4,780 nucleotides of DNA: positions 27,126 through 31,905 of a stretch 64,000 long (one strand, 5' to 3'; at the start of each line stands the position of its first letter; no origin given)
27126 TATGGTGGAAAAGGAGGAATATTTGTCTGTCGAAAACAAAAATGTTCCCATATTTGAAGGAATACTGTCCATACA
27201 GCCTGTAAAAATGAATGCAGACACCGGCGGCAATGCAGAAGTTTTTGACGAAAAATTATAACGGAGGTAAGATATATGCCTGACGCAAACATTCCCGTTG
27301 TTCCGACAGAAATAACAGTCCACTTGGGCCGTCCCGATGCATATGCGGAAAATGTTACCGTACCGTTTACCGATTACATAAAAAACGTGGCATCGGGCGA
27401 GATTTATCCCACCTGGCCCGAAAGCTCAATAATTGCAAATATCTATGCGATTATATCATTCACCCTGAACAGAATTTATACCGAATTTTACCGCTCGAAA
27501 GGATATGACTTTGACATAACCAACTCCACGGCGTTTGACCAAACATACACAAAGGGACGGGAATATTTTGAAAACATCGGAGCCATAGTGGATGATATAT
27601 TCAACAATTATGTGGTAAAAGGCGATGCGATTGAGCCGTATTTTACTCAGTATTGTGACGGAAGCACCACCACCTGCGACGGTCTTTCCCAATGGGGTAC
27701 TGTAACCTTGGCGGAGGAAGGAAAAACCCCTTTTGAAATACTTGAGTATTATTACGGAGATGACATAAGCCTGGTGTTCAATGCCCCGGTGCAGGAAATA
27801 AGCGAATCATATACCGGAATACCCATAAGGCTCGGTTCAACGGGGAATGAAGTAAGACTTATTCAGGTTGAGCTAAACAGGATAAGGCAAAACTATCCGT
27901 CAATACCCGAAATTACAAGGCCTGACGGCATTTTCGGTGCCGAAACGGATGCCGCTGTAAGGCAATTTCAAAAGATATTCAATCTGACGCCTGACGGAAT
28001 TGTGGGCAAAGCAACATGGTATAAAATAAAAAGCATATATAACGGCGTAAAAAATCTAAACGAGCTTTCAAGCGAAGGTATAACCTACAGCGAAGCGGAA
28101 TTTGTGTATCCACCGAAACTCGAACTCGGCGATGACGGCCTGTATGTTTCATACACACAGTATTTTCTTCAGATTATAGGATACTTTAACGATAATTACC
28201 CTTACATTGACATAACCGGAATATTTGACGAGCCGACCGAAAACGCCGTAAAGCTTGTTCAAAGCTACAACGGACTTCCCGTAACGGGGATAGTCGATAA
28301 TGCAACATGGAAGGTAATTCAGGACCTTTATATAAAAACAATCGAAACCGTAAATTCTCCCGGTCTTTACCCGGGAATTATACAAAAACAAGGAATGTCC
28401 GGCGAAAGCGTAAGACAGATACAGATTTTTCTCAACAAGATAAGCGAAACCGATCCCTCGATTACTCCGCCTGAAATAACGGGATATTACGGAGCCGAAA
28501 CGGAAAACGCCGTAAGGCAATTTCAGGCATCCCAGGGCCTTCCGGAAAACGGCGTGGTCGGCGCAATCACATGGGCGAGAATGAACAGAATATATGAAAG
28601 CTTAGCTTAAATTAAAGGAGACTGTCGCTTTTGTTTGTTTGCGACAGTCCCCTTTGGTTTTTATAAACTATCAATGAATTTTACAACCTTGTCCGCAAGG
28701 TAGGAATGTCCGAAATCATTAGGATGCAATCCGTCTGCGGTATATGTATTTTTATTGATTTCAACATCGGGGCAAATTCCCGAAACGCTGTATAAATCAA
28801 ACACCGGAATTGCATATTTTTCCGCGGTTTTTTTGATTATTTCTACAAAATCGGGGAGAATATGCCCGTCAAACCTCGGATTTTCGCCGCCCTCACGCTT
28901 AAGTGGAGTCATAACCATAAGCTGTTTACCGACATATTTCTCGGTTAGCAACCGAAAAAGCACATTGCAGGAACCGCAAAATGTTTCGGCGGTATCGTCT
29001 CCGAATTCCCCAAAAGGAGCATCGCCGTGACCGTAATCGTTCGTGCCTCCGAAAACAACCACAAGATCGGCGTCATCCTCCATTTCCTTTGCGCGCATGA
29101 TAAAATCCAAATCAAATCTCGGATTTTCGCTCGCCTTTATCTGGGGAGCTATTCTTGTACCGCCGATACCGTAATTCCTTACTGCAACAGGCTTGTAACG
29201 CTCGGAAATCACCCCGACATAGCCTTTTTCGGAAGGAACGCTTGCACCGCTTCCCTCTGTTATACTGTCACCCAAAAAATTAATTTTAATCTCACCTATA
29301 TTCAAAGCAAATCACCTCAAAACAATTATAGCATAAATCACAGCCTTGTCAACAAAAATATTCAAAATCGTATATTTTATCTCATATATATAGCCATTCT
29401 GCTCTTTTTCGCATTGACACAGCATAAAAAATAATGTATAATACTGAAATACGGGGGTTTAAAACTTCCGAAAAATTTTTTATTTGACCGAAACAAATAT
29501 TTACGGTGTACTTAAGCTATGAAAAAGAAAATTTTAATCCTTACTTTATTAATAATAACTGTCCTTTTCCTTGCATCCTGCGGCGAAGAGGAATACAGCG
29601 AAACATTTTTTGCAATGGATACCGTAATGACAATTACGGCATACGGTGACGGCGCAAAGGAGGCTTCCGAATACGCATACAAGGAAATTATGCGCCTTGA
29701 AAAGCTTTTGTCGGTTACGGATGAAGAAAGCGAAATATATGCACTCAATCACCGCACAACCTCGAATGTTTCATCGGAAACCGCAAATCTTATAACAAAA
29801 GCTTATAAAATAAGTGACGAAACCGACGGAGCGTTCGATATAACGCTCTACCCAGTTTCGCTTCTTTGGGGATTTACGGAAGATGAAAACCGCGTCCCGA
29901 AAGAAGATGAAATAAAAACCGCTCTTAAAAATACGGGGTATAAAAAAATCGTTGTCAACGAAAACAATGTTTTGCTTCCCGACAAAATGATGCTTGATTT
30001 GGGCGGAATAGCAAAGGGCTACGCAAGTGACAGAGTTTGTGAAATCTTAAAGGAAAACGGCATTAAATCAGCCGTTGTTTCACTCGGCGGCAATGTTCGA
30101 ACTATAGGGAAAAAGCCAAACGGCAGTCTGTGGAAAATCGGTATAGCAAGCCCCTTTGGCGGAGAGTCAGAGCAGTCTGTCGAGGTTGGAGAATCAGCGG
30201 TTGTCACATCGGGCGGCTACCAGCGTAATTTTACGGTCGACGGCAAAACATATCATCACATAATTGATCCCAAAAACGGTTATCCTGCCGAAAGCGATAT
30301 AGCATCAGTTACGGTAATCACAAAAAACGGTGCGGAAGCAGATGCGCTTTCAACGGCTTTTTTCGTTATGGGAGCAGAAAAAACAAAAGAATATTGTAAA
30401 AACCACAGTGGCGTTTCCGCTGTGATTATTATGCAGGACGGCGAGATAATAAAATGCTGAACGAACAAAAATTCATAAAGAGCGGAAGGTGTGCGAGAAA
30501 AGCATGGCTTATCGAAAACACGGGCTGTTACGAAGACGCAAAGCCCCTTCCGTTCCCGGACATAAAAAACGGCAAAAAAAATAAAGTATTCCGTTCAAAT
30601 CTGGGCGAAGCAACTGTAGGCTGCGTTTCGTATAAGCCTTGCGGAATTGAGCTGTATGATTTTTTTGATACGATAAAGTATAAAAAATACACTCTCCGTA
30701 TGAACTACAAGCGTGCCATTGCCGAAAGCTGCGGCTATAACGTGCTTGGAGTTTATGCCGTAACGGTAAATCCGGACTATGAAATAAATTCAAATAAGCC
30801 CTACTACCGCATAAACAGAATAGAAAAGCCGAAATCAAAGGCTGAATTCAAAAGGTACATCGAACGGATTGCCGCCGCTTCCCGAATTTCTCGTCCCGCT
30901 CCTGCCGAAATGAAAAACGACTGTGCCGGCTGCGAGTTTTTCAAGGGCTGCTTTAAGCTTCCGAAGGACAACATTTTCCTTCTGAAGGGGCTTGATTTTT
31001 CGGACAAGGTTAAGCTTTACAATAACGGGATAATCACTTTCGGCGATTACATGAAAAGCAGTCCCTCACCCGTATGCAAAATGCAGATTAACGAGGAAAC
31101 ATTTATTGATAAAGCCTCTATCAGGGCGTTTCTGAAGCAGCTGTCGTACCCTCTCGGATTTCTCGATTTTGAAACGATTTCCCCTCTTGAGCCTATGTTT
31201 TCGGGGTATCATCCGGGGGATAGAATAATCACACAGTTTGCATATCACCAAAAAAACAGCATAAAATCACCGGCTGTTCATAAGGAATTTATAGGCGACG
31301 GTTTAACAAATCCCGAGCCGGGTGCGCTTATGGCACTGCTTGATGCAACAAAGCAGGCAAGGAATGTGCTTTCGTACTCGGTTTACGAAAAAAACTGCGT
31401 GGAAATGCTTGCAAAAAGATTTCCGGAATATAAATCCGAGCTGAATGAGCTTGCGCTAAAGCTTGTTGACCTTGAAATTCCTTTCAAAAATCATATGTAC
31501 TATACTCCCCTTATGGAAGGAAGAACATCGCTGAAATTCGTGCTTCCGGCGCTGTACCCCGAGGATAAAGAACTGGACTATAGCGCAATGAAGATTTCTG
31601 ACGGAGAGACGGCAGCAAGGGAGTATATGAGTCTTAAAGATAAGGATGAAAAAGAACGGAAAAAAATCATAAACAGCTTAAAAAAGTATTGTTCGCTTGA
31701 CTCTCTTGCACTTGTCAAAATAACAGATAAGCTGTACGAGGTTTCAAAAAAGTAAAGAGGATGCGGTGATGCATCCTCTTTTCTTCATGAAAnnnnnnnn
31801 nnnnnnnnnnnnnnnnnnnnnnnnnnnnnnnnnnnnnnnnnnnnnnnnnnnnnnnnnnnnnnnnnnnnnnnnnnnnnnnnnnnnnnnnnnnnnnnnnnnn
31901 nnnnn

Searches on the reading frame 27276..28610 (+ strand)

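Call 8: search_protein_families(library=pfam, proteins=[window:27276-28610:+], max_evalue=0.00001)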
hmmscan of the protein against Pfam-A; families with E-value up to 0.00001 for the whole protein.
window:27276-28610:+ (444 aa): 1 family
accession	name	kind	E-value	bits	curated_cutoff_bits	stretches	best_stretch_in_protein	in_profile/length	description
PF01471.23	PG_binding_1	-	4.1e-50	168.2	23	3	189-250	1-56/57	Putative peptidoglycan binding domain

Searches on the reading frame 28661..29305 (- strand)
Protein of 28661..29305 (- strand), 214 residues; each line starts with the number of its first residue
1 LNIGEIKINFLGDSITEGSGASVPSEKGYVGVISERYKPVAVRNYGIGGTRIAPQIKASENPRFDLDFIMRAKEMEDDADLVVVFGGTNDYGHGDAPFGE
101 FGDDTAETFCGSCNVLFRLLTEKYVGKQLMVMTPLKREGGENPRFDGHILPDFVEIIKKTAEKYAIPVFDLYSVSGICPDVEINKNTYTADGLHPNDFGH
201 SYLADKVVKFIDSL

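Call 8: search_protein_families(library=pfam, proteins=[window:28661-29305:-], max_evalue=0.00001)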
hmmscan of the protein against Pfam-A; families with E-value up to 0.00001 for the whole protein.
window:28661-29305:- (214 aa): 2 families
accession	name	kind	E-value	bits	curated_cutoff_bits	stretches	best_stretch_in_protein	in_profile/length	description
PF13472.12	Lipase_GDSL_2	-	4.2e-23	83.2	32.9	1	10-200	1-176/178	GDSL-like Lipase/Acylhydrolase family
PF00657.28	Lipase_GDSL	-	1.4e-13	51.9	23.6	1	10-207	3-208/208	GDSL-like Lipase/Acylhydrolase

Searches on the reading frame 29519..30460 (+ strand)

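Call 8: search_protein_families(library=pfam, proteins=[window:29519-30460:+], max_evalue=0.00001)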
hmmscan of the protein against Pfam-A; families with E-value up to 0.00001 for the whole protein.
window:29519-30460:+ (313 aa): 1 family
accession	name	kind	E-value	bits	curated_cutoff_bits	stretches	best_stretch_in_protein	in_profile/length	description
PF02424.20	ApbE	-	1.2e-93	314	25.6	1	33-302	1-265/266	ApbE family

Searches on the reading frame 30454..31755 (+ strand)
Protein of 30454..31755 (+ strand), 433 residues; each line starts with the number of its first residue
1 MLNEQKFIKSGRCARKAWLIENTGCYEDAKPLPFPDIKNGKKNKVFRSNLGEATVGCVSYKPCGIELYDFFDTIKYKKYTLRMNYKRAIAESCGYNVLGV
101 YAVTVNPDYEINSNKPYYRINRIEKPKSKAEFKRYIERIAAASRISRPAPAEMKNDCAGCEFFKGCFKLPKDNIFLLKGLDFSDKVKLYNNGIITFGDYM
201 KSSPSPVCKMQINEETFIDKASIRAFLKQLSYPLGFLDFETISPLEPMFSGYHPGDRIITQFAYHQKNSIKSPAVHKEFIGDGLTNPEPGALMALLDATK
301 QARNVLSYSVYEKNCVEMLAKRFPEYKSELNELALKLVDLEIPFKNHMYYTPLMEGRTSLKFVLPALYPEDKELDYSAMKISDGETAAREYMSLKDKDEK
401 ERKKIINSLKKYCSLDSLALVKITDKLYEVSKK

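Call 3: search_protein_families(library=pfam, proteins=[window:30454-31755:+])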
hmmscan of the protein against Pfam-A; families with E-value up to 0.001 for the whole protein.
window:30454-31755:+ (433 aa): 1 family
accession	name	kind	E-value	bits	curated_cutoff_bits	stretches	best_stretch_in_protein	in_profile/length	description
PF11074.14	DUF2779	-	9.9e-24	84.4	23.3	1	236-359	2-126/126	Domain of unknown function(DUF2779)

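Call 4: search_protein_families(library=ncbifam, proteins=[window:30454-31755:+])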
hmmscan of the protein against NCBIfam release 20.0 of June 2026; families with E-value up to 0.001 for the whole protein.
window:30454-31755:+ (433 aa): 0 families
